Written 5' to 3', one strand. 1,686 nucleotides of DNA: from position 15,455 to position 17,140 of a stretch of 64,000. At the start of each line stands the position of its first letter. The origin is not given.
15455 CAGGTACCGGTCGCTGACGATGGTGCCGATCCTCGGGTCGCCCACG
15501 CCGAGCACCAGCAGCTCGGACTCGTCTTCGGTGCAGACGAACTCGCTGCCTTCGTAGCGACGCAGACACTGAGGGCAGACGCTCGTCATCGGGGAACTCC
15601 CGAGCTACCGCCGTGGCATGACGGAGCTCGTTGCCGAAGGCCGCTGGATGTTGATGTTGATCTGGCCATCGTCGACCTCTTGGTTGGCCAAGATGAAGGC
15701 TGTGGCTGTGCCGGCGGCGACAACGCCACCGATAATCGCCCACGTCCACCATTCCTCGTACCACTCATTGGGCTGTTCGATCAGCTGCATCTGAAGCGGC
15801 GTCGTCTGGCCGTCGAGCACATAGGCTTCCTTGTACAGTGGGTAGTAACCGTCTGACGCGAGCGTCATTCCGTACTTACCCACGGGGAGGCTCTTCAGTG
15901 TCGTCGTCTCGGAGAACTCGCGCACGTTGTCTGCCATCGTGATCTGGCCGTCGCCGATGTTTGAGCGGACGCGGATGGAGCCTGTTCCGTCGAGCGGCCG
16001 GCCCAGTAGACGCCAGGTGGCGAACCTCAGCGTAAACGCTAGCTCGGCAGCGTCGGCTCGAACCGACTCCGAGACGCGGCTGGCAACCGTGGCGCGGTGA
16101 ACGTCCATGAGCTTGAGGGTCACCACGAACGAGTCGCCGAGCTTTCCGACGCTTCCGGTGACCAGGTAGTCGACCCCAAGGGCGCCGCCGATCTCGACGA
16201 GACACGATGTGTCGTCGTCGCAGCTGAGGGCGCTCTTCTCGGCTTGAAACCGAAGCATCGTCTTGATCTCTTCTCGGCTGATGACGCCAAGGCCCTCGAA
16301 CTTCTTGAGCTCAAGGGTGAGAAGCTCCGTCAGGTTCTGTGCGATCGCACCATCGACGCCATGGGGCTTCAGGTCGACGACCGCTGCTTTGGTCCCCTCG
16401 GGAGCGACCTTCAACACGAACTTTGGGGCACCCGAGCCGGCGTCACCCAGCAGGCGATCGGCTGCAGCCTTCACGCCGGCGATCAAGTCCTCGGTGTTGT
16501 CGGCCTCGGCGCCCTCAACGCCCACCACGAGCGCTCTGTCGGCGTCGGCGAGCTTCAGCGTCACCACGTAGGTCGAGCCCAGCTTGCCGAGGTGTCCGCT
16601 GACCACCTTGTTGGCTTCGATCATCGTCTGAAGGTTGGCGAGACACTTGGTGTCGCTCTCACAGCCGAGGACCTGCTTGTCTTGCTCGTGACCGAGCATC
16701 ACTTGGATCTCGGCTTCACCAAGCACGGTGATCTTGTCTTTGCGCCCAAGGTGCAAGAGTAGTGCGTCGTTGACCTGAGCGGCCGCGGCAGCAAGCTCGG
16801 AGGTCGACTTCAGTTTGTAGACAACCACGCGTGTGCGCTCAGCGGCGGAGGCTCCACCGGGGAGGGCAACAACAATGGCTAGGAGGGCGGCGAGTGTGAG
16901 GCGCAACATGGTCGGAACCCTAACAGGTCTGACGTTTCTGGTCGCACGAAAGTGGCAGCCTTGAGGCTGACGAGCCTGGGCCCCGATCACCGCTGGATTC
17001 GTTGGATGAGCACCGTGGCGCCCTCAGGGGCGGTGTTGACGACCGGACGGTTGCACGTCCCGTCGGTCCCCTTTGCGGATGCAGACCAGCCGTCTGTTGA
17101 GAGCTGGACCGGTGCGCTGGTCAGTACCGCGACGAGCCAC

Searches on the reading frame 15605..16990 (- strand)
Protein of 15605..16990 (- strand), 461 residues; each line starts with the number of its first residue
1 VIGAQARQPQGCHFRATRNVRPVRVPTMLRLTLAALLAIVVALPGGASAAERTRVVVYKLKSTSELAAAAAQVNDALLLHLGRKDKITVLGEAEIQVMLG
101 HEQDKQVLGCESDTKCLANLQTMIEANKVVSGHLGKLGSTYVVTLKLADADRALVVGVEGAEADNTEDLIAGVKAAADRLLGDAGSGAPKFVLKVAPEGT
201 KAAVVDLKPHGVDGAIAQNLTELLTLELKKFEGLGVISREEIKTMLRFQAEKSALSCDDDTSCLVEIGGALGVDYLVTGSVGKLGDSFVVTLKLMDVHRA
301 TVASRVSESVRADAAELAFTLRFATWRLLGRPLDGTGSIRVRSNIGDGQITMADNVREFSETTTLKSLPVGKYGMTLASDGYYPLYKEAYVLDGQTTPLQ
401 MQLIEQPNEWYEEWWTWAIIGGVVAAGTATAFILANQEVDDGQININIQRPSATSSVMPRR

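Call 9: search_protein_families(library=pfam, proteins=[window:15605-16990:-])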
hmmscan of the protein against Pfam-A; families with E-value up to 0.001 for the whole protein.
window:15605-16990:- (461 aa): 2 families
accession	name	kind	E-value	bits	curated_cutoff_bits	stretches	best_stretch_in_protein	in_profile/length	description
PF04052.18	TolB_N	-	9.3e-05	22.9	22.4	0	270-300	72-103/106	TolB amino-terminal domain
PF08308.17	PEGA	-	0.00063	20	20.8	0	337-403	2-67/71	PEGA domain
